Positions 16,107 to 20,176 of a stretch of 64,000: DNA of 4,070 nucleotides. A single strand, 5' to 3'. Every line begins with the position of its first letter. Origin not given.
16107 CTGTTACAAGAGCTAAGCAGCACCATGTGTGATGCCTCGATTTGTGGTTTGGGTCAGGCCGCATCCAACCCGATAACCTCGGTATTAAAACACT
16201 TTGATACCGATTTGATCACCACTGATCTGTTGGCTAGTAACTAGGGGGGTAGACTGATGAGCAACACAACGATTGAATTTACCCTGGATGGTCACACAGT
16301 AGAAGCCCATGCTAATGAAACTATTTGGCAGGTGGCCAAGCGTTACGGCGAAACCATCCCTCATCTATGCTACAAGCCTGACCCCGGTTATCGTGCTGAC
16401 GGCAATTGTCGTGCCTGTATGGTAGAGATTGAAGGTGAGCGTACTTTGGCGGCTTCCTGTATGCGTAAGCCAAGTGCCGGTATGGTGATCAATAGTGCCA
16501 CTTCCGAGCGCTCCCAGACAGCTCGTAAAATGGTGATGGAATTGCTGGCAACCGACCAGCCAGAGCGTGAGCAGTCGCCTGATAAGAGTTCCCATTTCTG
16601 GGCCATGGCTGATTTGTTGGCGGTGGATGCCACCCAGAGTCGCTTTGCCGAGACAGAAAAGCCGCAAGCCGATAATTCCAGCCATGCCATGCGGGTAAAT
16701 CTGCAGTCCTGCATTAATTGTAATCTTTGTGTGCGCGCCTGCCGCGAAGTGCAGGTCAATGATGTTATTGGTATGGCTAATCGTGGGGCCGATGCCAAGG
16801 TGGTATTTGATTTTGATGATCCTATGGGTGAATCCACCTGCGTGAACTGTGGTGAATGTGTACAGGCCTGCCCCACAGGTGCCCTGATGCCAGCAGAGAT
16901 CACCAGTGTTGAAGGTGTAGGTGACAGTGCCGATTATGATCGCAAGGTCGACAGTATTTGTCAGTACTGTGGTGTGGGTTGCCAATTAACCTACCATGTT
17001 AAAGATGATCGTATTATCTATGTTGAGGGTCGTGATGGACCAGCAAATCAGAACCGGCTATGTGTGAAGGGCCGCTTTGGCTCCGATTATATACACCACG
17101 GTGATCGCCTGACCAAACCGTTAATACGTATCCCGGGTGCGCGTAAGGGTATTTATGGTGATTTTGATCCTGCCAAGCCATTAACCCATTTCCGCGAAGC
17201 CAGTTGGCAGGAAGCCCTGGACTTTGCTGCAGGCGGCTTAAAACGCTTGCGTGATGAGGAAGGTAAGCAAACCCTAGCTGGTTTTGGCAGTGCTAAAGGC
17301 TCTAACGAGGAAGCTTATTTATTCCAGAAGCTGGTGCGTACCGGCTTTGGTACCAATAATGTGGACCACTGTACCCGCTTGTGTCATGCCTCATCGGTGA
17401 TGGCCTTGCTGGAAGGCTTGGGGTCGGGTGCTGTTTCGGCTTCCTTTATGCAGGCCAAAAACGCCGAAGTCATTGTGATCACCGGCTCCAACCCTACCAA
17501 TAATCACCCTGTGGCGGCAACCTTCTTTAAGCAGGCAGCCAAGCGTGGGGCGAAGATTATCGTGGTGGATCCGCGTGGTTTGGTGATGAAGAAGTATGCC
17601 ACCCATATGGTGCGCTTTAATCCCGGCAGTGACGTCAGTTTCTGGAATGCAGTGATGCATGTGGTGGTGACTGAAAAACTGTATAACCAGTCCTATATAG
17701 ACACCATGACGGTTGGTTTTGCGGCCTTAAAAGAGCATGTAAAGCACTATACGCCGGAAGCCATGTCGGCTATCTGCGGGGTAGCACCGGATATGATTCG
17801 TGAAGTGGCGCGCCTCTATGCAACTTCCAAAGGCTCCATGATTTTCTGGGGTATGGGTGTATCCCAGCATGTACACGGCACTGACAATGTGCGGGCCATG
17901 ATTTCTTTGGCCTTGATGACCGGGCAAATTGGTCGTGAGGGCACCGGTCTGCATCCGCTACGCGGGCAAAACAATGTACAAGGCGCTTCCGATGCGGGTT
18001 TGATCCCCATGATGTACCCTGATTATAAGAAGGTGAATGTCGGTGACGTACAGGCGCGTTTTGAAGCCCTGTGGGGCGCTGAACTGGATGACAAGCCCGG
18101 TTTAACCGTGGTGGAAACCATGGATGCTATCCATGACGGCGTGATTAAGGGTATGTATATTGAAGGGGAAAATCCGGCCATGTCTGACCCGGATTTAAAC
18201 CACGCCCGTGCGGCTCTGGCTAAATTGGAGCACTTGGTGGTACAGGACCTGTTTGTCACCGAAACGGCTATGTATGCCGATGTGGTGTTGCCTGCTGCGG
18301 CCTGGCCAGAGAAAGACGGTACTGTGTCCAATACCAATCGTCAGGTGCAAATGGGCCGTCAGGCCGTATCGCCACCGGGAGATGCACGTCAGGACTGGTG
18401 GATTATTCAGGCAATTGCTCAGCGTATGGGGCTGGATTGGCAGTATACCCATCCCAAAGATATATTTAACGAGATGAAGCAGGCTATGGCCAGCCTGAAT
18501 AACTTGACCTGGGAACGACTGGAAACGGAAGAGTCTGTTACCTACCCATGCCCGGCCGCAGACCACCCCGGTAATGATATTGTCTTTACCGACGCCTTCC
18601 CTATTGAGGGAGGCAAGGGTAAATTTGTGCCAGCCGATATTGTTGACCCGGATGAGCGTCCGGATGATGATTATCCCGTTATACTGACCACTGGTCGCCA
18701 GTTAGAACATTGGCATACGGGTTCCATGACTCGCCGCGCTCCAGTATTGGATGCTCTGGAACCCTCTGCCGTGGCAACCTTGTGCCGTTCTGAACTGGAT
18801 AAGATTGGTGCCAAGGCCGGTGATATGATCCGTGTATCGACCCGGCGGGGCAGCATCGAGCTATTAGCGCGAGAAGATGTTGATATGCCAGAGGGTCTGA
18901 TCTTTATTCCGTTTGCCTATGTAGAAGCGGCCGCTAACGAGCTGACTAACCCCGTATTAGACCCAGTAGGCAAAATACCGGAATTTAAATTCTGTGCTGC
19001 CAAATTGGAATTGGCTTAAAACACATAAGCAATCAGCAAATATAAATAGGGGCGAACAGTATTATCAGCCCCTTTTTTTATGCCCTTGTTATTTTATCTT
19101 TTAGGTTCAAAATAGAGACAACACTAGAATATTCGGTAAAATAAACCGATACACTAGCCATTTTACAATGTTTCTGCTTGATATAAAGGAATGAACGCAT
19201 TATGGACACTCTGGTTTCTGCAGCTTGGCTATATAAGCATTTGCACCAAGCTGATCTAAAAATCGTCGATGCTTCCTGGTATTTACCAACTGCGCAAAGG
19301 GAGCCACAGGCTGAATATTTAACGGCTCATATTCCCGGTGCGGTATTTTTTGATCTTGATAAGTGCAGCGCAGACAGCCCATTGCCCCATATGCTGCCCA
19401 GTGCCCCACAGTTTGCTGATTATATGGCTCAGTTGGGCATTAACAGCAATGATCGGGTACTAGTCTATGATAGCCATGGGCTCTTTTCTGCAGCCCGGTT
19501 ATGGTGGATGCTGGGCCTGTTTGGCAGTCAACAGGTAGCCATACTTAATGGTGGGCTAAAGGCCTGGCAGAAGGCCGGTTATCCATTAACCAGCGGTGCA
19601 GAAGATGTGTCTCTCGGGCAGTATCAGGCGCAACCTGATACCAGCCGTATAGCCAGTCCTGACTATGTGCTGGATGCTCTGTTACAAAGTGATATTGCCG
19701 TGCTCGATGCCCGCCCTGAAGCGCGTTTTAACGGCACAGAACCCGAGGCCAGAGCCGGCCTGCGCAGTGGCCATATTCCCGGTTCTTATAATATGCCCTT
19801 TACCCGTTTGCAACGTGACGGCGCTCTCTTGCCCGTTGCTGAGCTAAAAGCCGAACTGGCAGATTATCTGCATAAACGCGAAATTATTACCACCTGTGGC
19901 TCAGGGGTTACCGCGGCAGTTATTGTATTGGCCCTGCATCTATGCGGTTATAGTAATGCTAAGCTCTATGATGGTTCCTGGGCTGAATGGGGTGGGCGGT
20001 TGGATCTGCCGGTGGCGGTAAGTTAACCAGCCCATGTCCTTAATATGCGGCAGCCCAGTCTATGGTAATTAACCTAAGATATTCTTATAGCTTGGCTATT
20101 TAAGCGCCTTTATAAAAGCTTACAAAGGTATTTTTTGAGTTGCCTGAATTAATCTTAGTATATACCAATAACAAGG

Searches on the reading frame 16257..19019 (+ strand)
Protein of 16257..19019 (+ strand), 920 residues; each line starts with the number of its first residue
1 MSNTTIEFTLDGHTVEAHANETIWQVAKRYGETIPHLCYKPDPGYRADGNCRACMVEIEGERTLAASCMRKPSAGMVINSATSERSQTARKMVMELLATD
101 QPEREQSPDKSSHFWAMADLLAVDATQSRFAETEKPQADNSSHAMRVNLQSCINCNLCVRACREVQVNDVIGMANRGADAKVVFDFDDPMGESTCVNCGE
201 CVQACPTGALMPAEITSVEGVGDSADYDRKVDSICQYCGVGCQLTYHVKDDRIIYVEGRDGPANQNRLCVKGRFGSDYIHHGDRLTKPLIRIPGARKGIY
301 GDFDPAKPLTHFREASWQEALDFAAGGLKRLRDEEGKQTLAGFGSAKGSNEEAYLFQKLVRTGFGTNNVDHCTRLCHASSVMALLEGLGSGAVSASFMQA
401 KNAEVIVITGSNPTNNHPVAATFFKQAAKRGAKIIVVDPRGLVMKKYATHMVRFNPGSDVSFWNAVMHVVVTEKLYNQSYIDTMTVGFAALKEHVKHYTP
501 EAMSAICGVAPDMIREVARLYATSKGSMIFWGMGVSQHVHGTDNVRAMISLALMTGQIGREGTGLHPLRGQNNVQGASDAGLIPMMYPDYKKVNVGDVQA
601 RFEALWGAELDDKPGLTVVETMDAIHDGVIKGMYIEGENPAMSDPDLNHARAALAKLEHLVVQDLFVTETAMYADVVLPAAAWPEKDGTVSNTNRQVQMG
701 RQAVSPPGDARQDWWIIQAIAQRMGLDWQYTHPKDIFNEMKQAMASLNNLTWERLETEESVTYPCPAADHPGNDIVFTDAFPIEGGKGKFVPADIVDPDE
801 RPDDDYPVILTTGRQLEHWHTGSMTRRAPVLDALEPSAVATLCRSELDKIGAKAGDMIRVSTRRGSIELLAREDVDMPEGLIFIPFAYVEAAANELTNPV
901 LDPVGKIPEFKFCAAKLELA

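Call 5: search_protein_families(library=pfam, max_evalue=0.00001, proteins=[window:16257-19019:+])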
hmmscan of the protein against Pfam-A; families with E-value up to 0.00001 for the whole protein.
window:16257-19019:+ (920 aa): 8 families
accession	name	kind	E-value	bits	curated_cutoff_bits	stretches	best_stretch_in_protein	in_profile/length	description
PF00384.28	Molybdopterin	-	9.9e-77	258.8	24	1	284-722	1-352/353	Molybdopterin oxidoreductase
PF01568.27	Molydop_binding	-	3.7e-23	82.1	26.8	1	809-914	2-110/110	Molydopterin dinucleotide binding domain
PF13510.11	Fer2_4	-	1.1e-19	70.6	22.8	1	4-82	2-81/82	2Fe-2S iron-sulfur cluster binding domain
PF04879.21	Molybdop_Fe4S4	-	1.8e-17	63.5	22.7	1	229-281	2-55/55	Molybdopterin oxidoreductase Fe4S4 domain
PF12838.12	Fer4_7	-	3.8e-10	40.5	27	1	151-209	1-52/52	4Fe-4S dicluster domain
PF13187.11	Fer4_9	-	1.2e-06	28.9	27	1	152-209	2-51/52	4Fe-4S dicluster domain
PF13183.11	Fer4_8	-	2.9e-06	28.2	27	1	149-208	2-67/68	4Fe-4S dicluster domain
PF00037.32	Fer4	-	5.4e-06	26.4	21.1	1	192-210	5-23/24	4Fe-4S binding domain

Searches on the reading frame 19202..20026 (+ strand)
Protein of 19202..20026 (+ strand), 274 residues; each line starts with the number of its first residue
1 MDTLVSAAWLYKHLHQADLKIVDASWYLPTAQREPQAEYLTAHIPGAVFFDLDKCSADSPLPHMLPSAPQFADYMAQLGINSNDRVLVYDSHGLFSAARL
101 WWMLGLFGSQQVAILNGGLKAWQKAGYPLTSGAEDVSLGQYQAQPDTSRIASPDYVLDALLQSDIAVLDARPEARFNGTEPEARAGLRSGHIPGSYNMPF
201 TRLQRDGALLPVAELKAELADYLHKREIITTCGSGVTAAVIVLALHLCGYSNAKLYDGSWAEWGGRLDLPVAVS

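Call 5: search_protein_families(library=pfam, max_evalue=0.00001, proteins=[window:19202-20026:+])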
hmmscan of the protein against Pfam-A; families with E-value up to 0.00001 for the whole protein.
window:19202-20026:+ (274 aa): 1 family
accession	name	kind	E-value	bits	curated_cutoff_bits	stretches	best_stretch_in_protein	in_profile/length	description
PF00581.25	Rhodanese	-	5.5e-33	113.9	22.2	2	6-125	1-102/102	Rhodanese-like domain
